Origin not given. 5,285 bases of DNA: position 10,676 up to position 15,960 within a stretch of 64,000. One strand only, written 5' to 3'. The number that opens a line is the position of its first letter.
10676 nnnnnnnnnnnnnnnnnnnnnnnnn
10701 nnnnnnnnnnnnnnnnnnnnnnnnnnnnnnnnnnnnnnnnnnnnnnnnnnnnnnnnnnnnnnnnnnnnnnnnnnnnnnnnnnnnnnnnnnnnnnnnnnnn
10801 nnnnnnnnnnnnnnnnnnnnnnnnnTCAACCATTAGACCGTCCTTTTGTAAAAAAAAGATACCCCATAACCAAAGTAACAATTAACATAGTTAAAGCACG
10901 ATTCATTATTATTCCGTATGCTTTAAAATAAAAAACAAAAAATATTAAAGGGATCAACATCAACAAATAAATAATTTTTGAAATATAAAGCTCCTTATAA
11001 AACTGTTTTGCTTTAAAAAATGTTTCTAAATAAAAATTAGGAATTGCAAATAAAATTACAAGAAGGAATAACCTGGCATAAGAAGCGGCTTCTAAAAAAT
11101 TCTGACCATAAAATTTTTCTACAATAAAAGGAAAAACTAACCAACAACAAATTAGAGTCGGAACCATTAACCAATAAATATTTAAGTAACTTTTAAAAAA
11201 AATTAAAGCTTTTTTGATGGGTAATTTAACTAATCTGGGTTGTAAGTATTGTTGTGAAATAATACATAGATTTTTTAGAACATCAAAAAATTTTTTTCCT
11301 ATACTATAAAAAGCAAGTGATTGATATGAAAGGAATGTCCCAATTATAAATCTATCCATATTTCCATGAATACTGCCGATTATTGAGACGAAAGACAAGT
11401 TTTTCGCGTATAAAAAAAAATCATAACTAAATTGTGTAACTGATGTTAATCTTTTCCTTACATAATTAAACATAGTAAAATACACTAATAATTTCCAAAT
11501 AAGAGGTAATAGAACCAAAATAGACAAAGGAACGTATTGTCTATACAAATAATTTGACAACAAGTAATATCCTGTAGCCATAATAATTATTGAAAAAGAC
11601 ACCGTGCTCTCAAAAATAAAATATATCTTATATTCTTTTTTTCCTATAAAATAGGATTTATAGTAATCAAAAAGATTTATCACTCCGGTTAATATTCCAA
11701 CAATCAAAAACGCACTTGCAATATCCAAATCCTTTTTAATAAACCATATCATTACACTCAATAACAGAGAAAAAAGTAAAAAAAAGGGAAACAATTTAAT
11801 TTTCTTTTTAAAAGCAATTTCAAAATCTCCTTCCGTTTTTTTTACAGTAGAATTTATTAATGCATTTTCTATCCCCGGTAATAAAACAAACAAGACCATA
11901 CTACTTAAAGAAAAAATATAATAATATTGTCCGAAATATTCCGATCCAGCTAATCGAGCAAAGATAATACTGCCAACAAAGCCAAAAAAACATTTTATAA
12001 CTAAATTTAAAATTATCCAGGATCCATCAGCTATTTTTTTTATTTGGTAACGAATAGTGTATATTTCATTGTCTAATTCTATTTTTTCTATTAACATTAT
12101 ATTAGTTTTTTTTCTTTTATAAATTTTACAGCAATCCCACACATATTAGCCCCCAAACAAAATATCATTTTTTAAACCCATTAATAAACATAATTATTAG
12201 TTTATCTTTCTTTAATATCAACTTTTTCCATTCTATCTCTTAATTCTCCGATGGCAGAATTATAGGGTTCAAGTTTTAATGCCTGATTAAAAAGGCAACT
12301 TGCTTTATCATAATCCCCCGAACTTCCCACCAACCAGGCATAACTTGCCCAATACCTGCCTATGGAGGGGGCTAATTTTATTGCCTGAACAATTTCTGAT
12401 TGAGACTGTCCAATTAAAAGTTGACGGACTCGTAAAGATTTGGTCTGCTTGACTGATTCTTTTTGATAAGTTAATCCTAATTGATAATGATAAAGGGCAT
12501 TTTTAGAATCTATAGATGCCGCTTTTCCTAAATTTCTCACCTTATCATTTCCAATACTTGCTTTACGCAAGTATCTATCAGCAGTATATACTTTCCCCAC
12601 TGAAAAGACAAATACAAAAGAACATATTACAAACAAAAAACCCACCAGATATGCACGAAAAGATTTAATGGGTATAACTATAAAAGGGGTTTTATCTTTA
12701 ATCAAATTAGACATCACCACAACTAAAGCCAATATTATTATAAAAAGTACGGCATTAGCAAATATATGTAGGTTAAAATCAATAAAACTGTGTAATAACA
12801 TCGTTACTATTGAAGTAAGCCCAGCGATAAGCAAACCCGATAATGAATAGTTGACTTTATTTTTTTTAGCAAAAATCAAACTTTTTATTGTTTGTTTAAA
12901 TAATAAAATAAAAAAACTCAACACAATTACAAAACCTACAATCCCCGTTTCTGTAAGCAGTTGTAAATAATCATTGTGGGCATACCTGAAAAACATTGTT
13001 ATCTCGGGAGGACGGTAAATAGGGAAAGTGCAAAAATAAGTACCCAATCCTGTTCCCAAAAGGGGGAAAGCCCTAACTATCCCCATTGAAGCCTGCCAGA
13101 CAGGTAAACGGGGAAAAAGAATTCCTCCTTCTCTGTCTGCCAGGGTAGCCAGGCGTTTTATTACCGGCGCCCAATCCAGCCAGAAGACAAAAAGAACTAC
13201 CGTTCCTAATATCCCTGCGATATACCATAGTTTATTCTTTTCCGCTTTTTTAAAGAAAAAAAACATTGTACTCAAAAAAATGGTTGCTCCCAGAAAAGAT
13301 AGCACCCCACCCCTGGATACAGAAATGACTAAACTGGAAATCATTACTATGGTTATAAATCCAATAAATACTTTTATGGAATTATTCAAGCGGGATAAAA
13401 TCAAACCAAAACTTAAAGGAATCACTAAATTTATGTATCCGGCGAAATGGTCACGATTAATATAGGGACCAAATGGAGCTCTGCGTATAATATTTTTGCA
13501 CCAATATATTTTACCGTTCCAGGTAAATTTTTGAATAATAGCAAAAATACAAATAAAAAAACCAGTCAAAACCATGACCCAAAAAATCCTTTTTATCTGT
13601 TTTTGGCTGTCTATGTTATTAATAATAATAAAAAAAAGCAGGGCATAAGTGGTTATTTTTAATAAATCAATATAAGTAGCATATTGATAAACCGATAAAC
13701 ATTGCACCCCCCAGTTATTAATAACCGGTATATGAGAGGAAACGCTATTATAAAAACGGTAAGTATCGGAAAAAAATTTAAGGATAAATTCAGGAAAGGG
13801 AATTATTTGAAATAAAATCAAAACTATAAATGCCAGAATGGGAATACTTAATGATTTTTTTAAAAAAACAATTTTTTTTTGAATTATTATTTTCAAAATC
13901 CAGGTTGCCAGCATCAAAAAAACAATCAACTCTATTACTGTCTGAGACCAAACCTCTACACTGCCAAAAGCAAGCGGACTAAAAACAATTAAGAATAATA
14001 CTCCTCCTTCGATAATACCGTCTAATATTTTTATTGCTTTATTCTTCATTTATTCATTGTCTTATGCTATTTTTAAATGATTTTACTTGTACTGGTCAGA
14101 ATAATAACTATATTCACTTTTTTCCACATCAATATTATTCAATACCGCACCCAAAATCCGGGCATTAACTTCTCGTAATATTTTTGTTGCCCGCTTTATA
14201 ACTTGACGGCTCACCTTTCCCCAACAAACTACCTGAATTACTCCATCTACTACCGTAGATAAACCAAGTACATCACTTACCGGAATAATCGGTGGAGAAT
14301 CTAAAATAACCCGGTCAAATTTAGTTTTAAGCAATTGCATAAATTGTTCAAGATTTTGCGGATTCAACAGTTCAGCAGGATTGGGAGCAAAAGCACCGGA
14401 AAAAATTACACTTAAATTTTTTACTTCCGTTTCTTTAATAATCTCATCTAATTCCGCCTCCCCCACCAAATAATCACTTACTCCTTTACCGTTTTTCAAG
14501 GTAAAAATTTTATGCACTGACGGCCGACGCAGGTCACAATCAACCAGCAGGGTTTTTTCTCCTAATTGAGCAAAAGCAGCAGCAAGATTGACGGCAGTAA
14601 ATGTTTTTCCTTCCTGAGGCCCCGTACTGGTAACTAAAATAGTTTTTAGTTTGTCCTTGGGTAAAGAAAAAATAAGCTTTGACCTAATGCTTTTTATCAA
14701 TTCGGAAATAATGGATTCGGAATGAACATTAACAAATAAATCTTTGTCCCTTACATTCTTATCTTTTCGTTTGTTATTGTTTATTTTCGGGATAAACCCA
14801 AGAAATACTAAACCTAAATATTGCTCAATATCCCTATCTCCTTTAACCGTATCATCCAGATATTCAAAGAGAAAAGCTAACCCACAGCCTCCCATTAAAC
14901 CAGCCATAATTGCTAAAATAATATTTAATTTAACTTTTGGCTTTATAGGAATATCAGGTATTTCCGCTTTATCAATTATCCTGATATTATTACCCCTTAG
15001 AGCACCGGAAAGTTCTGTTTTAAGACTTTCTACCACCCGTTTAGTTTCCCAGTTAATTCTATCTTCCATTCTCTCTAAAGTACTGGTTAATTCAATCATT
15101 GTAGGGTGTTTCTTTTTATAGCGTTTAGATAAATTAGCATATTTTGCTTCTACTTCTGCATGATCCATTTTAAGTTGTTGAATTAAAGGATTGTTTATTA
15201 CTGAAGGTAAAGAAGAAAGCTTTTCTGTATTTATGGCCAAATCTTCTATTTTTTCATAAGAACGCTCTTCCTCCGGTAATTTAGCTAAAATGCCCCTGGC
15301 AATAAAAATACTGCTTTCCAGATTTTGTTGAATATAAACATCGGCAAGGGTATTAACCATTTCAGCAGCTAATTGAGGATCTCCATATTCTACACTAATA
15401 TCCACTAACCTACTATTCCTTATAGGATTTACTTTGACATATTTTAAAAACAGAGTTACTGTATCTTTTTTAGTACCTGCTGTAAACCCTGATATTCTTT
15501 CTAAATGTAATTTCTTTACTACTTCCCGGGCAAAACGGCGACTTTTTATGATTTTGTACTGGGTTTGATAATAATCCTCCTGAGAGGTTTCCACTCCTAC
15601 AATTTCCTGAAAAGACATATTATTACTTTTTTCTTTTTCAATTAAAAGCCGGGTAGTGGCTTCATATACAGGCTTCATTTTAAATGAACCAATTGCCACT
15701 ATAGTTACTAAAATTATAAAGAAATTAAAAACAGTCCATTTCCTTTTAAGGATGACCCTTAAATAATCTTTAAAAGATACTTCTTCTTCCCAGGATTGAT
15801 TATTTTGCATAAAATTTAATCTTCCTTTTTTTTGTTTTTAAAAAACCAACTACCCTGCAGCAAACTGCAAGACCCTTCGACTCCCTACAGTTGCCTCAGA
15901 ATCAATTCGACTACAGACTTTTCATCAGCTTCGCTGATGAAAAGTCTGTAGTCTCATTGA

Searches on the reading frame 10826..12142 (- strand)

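Call 76: search_protein_families(library=pfam, proteins=[window:10826-12142:-], max_evalue=0.00001)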
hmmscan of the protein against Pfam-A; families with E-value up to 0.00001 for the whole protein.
window:10826-12142:- (438 aa): 2 families
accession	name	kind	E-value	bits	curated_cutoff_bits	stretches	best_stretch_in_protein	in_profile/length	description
PF01943.22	Polysacc_synt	-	1.4e-09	38.3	28.2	1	39-304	4-270/274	Polysaccharide biosynthesis protein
PF13440.11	Polysacc_synt_3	-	3.3e-08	33.6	23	1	60-353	1-292/293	Polysaccharide biosynthesis protein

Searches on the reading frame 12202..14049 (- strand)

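Call 77: search_protein_families(library=pfam, proteins=[window:12202-14049:-], max_evalue=0.00001)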
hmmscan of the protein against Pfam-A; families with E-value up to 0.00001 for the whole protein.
window:12202-14049:- (615 aa): 2 families
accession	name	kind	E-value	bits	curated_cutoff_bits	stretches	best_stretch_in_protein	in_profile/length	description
PF04932.20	Wzy_C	-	5.4e-18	65.7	31.7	1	232-376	2-148/149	O-Antigen ligase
PF13414.12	TPR_11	-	4e-06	26.9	26.8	0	506-530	16-40/42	TPR repeat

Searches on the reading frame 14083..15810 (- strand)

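Call 77: search_protein_families(library=pfam, proteins=[window:14083-15810:-], max_evalue=0.00001)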
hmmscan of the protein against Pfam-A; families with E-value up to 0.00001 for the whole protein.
window:14083-15810:- (575 aa): 5 families
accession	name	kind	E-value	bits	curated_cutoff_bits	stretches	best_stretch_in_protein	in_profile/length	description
PF13614.12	AAA_31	-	6.7e-14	52.7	27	1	400-549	13-168/177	AAA domain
PF02706.20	Wzz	-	7.3e-12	45.9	25.5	1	9-101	1-91/91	Chain length determinant protein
PF13807.11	GNVR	-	1.4e-10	41.4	27.7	1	268-314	33-79/82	G-rich domain on putative tyrosine kinase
PF10609.15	ParA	-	1.6e-10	41.3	27.1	1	390-558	5-173/246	NUBPL iron-transfer P-loop NTPase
PF01656.29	CbiA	-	3.2e-10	40.5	25.4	1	391-565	1-88/125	CobQ/CobB/MinD/ParA nucleotide binding domain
